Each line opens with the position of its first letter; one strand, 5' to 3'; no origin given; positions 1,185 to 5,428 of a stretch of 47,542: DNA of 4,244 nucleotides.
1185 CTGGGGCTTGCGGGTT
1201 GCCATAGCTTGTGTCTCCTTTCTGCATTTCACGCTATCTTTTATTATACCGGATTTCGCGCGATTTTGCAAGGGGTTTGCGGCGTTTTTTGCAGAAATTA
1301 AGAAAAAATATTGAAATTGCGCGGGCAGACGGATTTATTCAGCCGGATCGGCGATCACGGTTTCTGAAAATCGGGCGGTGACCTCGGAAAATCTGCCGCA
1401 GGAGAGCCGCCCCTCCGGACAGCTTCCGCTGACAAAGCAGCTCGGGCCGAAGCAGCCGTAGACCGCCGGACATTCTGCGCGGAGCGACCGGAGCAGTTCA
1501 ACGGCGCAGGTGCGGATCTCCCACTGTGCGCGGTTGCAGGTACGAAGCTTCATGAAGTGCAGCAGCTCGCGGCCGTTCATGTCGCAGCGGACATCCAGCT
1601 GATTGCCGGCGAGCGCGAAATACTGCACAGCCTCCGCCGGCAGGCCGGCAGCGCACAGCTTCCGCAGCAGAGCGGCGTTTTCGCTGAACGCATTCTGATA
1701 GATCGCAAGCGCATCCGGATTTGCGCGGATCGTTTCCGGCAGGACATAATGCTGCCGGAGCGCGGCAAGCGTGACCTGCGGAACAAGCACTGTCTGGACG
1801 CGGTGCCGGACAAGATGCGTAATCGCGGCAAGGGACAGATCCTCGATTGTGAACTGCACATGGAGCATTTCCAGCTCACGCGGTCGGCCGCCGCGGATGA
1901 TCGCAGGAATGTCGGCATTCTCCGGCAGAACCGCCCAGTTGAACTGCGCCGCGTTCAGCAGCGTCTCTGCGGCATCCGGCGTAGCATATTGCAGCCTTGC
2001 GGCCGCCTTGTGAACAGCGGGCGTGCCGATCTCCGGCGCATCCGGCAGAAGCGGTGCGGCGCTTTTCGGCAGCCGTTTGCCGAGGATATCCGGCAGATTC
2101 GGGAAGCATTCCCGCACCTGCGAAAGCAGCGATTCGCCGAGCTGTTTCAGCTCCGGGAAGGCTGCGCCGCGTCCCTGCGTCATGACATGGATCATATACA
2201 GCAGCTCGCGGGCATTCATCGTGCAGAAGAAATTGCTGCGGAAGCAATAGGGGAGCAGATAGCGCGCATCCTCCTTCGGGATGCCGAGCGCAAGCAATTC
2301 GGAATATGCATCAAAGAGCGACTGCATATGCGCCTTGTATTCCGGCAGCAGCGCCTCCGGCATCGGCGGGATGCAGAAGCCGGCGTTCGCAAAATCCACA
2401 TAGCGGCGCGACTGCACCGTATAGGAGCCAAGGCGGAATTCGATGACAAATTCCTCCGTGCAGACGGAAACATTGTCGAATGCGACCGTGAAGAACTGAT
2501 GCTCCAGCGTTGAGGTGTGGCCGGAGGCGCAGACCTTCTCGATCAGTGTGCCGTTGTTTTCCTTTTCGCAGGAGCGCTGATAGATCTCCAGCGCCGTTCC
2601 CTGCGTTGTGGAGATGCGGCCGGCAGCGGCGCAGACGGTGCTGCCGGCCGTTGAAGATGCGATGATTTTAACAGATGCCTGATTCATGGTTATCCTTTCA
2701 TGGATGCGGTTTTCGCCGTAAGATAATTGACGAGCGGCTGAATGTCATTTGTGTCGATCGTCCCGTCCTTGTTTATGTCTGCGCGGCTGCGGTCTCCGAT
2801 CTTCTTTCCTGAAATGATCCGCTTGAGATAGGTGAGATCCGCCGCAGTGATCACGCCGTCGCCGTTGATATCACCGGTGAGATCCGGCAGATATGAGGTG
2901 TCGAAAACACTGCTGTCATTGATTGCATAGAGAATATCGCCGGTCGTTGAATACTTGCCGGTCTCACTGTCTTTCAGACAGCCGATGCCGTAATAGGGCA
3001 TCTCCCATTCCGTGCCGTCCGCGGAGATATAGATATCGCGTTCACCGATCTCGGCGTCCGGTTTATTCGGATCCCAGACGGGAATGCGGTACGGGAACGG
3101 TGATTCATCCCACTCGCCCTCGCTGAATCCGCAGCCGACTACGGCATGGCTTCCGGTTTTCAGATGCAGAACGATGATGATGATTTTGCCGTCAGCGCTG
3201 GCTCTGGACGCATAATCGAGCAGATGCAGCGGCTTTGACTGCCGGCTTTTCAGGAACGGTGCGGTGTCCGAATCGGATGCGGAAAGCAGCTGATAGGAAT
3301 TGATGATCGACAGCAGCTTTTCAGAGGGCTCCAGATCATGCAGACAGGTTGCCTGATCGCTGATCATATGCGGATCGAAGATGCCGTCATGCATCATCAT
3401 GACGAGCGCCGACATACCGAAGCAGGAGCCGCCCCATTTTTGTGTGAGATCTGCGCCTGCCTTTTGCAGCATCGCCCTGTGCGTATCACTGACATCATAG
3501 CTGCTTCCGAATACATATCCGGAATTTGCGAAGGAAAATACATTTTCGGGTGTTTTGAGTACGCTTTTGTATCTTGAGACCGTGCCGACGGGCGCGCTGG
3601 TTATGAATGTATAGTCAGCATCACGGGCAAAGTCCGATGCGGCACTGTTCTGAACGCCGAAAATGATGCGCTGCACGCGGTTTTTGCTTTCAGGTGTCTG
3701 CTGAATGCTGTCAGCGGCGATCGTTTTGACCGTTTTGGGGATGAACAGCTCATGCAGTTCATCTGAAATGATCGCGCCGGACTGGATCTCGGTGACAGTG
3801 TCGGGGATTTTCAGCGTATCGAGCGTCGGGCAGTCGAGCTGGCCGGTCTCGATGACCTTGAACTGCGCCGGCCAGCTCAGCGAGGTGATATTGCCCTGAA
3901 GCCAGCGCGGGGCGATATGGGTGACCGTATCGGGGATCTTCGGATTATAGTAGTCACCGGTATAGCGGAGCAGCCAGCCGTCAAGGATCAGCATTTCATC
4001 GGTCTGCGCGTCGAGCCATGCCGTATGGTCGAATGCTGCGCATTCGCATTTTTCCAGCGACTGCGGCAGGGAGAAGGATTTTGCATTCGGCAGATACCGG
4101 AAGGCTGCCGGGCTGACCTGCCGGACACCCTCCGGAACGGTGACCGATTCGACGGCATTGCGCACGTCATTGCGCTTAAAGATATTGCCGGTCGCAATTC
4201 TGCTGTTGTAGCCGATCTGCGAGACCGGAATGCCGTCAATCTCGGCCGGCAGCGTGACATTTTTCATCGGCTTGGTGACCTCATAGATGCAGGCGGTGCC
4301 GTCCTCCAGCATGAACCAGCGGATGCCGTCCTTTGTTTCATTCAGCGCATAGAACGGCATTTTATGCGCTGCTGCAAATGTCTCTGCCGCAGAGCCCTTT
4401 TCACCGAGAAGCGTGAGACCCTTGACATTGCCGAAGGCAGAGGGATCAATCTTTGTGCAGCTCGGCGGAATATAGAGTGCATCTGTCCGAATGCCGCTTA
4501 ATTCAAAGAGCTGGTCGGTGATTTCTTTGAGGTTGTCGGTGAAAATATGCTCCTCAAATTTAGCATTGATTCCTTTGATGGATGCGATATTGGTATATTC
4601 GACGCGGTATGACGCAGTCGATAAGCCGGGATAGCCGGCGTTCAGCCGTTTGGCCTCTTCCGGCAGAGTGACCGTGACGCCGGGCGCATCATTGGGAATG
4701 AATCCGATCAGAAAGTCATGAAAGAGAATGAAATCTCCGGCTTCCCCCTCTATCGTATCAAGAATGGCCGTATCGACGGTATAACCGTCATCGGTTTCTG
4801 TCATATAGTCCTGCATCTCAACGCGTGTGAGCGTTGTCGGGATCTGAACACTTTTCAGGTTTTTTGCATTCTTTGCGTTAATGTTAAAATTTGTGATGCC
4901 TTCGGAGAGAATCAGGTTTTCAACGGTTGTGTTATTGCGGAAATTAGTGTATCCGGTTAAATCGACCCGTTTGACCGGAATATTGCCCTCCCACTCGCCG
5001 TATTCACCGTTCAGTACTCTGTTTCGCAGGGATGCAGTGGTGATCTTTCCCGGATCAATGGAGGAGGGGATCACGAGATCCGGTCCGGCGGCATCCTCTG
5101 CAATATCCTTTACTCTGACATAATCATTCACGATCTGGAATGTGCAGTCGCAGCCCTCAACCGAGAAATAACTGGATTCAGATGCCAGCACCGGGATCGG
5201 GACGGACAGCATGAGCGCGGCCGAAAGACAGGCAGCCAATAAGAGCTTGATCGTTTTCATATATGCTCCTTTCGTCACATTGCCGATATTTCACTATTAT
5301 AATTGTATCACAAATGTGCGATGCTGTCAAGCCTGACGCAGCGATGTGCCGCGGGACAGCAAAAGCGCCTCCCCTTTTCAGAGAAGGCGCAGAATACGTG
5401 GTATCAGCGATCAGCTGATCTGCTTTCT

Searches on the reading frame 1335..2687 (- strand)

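Call 61: search_protein_families(library=pfam, proteins=[window:1335-2687:-], max_evalue=0.001)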
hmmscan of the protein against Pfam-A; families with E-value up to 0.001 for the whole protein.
window:1335-2687:- (450 aa): 1 family
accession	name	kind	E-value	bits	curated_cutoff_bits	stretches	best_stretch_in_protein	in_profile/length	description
PF02511.20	Thy1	-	9.9e-71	237.9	24.8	2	9-197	3-191/191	Thymidylate synthase complementing protein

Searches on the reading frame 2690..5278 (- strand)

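Call 61: search_protein_families(library=pfam, proteins=[window:2690-5278:-], max_evalue=0.001)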
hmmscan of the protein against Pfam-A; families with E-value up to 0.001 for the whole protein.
window:2690-5278:- (862 aa): 2 families
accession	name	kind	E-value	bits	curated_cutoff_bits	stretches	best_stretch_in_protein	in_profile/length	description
PF13306.12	LRR_5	-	2.2e-19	70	27.7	1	447-526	40-121/127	BspA type Leucine rich repeat region (6 copies)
PF00404.24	Dockerin_1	-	1.2e-10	41.8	22.9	1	802-853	2-56/57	Dockerin type I domain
